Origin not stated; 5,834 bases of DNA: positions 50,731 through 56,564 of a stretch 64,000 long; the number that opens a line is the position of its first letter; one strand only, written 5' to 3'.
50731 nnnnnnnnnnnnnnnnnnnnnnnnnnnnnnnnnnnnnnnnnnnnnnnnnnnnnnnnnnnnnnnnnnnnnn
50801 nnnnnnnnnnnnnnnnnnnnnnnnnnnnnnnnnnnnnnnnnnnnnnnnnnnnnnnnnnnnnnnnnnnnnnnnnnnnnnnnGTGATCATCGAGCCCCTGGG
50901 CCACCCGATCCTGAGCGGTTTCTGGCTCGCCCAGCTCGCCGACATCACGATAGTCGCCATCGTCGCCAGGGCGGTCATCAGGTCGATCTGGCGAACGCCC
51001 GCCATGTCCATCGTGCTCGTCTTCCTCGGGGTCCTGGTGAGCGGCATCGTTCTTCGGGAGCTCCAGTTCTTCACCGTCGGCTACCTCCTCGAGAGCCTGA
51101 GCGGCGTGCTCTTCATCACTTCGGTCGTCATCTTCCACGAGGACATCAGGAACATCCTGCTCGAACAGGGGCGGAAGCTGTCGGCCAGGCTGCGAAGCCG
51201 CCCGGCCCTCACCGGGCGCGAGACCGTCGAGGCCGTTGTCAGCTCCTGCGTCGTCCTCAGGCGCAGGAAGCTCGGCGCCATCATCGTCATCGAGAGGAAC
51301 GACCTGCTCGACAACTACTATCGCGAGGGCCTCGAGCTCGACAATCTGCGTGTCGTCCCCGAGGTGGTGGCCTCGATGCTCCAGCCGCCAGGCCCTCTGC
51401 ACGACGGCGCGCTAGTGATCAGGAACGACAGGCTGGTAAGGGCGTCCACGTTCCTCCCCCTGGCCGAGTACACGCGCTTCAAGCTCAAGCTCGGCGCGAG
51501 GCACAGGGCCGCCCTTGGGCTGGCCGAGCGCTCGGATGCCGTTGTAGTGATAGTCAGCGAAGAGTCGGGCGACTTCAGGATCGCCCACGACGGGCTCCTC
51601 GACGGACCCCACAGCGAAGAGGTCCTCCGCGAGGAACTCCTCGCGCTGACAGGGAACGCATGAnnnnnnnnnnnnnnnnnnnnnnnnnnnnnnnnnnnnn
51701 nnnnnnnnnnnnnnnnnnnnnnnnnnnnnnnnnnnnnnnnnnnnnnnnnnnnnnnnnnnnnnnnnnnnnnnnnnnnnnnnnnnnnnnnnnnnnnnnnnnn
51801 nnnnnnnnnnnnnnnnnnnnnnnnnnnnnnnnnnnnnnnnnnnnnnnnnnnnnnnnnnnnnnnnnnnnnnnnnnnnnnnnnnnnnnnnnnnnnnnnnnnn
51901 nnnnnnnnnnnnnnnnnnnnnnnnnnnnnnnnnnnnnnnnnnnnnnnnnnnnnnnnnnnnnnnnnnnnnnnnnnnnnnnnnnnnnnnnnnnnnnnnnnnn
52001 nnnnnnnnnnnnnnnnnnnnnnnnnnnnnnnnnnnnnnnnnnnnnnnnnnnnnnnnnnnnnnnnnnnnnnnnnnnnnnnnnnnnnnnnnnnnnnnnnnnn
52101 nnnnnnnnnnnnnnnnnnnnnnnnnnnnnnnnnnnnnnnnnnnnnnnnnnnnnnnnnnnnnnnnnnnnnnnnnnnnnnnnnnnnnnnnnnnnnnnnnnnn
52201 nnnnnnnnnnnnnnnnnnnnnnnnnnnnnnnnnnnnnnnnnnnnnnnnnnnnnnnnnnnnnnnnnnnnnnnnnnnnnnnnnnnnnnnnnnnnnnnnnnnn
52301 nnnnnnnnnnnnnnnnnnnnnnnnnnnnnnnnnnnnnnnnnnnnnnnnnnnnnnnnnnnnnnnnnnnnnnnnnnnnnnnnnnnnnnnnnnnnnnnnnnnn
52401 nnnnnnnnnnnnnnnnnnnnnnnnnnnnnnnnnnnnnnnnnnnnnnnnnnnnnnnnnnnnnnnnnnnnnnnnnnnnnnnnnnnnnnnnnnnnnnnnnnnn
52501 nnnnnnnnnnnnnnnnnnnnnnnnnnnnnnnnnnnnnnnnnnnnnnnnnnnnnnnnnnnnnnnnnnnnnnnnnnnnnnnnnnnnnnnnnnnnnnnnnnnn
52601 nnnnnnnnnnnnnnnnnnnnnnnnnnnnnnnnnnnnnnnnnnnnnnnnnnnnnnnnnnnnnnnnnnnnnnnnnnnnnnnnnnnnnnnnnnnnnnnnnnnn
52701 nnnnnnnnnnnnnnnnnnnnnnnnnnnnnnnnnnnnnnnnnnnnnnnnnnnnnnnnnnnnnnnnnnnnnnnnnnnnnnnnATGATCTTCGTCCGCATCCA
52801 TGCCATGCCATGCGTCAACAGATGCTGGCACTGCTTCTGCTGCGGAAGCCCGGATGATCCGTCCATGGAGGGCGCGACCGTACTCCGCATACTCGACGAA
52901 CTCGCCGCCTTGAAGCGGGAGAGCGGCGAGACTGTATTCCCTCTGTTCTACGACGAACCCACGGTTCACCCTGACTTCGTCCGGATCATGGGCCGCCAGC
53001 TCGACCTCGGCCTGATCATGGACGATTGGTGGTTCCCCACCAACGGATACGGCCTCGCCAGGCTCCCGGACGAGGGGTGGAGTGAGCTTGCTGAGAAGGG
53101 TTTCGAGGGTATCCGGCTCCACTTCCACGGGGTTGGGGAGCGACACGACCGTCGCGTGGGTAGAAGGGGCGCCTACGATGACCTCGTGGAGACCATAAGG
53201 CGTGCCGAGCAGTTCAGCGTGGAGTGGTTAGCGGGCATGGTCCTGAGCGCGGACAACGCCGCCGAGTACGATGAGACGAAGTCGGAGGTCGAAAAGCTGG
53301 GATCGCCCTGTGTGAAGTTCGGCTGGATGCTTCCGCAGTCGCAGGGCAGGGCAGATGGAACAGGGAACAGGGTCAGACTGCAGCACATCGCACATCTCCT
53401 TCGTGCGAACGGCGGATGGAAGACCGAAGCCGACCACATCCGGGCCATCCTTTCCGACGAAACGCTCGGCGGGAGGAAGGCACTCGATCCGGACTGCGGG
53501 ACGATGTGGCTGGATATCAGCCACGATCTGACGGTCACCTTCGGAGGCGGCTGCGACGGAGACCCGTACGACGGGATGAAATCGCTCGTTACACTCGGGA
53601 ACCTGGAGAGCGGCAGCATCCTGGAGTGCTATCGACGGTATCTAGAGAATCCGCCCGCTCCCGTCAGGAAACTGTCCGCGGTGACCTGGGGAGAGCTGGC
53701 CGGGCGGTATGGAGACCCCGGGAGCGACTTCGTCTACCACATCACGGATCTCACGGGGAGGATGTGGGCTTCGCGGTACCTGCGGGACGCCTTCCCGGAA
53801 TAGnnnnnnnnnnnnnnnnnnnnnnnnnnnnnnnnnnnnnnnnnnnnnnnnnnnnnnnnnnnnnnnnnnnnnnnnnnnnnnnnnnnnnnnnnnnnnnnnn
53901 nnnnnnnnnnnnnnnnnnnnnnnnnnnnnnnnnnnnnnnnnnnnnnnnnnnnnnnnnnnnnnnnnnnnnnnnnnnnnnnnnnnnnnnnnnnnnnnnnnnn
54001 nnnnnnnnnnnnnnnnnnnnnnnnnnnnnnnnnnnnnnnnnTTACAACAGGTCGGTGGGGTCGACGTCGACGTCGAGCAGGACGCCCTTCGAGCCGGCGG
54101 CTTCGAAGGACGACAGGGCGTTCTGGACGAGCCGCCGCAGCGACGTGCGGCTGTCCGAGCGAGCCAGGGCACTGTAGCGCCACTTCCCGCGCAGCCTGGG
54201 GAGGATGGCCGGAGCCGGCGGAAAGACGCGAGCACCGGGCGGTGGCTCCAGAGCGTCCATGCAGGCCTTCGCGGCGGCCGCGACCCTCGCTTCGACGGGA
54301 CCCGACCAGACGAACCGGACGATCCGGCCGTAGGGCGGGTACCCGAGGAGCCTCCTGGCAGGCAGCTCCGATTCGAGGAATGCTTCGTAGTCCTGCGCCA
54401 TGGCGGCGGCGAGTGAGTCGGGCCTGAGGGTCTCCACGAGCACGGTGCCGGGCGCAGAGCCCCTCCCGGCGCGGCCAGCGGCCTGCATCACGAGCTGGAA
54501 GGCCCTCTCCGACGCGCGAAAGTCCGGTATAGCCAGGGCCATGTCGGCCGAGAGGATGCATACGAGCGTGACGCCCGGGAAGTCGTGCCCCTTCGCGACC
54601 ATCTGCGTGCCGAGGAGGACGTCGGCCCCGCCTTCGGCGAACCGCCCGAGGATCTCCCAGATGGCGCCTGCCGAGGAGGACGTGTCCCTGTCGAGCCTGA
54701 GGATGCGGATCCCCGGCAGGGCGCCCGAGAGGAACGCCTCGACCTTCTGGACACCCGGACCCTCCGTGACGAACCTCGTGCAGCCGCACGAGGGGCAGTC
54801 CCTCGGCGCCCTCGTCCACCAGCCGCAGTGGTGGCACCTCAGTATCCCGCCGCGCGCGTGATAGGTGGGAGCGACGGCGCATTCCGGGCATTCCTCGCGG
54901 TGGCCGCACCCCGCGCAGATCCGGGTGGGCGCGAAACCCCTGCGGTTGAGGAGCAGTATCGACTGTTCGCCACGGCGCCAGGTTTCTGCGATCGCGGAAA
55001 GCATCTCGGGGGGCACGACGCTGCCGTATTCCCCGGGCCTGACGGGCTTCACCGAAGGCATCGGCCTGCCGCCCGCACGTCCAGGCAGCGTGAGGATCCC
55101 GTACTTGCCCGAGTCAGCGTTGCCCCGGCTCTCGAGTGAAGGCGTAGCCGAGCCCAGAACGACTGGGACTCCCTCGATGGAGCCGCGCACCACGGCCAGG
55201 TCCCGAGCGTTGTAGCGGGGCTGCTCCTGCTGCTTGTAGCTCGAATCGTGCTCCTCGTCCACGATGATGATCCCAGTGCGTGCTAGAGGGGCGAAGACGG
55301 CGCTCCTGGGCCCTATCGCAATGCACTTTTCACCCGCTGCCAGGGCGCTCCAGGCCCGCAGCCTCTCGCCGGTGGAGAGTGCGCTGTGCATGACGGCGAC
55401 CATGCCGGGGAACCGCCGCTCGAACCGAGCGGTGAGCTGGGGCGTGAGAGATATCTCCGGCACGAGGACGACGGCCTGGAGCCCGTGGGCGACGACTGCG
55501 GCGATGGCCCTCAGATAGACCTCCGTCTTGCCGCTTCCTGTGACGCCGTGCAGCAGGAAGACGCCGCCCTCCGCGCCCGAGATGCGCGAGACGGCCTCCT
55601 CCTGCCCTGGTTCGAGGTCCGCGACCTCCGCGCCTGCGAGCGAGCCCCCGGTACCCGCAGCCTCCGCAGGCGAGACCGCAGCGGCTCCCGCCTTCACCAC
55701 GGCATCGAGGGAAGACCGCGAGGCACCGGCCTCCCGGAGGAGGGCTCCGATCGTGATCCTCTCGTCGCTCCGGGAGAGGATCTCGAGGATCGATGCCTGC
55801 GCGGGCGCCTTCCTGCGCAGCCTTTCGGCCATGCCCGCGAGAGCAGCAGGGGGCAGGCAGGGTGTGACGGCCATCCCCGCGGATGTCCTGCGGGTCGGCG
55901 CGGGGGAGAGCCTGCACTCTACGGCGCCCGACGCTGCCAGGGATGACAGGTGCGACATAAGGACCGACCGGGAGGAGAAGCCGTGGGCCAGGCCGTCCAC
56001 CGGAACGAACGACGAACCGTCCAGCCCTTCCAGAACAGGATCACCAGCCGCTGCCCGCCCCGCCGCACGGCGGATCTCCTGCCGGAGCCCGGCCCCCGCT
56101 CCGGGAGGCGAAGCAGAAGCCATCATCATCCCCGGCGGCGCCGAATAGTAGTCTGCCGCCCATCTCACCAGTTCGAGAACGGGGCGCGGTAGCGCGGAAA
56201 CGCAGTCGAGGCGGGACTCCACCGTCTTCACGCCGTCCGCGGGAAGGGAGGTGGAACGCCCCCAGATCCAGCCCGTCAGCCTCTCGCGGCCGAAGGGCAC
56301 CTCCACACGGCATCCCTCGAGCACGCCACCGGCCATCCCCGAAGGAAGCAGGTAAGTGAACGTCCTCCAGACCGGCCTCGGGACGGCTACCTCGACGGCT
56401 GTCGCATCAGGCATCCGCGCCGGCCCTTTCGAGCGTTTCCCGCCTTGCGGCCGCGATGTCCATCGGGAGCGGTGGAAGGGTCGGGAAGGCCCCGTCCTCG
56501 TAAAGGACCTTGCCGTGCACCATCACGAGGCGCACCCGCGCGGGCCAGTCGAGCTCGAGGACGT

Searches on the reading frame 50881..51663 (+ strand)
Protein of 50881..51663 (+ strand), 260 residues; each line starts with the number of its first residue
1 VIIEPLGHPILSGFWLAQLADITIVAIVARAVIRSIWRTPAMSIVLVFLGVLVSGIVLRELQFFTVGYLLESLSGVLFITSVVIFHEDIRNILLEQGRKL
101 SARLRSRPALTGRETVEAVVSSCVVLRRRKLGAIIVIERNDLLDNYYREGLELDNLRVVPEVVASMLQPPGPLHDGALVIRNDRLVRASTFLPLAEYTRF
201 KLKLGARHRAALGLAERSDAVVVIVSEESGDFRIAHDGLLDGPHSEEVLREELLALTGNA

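Call 97: search_protein_families(library=pfam, proteins=[window:50881-51663:+], max_evalue=0.0001)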
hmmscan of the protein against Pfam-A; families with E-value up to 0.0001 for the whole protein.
window:50881-51663:+ (260 aa): 1 family
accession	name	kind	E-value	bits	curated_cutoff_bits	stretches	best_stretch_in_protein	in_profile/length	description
PF02457.21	DAC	-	5.2e-31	107.1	27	1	122-238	3-117/119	DisA bacterial checkpoint controller nucleotide-binding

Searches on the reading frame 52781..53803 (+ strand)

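Call 98: search_protein_families(library=pfam, proteins=[window:52781-53803:+], max_evalue=0.0001)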
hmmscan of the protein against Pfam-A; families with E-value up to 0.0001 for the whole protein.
window:52781-53803:+ (340 aa): 1 family
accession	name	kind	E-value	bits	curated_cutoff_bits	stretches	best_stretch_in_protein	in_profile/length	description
PF04055.27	Radical_SAM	-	8.6e-10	39.5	29.5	1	11-166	7-162/166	Radical SAM superfamily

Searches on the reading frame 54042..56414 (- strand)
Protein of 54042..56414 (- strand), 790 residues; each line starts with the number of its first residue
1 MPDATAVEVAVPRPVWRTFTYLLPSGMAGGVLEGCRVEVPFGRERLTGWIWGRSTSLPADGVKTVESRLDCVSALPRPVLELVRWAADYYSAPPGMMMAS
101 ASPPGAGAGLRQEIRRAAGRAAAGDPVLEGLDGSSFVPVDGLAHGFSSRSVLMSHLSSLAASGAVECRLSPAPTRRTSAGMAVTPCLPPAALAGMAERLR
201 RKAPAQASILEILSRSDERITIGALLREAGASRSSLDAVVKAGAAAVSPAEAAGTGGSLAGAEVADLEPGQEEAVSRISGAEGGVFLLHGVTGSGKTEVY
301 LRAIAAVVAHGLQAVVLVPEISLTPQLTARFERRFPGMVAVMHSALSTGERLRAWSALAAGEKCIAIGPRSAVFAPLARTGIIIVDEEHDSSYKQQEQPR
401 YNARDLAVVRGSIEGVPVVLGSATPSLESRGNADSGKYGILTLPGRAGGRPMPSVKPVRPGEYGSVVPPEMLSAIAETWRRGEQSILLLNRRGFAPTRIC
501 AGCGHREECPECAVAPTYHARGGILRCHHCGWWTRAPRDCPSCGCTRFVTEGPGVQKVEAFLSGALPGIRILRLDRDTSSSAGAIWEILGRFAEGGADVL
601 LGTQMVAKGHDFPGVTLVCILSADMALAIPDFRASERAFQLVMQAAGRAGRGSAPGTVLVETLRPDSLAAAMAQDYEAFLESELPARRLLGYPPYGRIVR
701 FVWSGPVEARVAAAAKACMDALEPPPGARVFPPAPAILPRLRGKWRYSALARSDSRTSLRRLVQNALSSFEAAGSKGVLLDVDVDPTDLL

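Call 98: search_protein_families(library=pfam, proteins=[window:54042-56414:-], max_evalue=0.0001)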
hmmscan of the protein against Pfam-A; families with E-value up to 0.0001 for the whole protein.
window:54042-56414:- (790 aa): 6 families
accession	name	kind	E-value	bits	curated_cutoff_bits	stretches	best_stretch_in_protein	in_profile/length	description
PF17764.6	PriA_3primeBD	-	1.1e-21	76.9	22.7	1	8-103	1-96/96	3'DNA-binding domain (3'BD)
PF00270.35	DEAD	-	6.5e-17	62.2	26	1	269-426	2-161/167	DEAD/DEAH box helicase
PF18074.6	PriA_C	-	2.6e-15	57.4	26.9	1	694-786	1-95/95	Primosomal protein N C-terminal domain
PF04851.21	ResIII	-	1.3e-11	45.1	22.5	1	267-396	4-143/164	Type III restriction enzyme, res subunit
PF18319.7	Zn_ribbon_PriA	-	3.2e-09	37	26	1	509-532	1-24/27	PriA DNA helicase Cys-rich region (CRR) domain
PF00271.37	Helicase_C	-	2.4e-08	34.7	23.5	1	557-651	27-108/110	Helicase conserved C-terminal domain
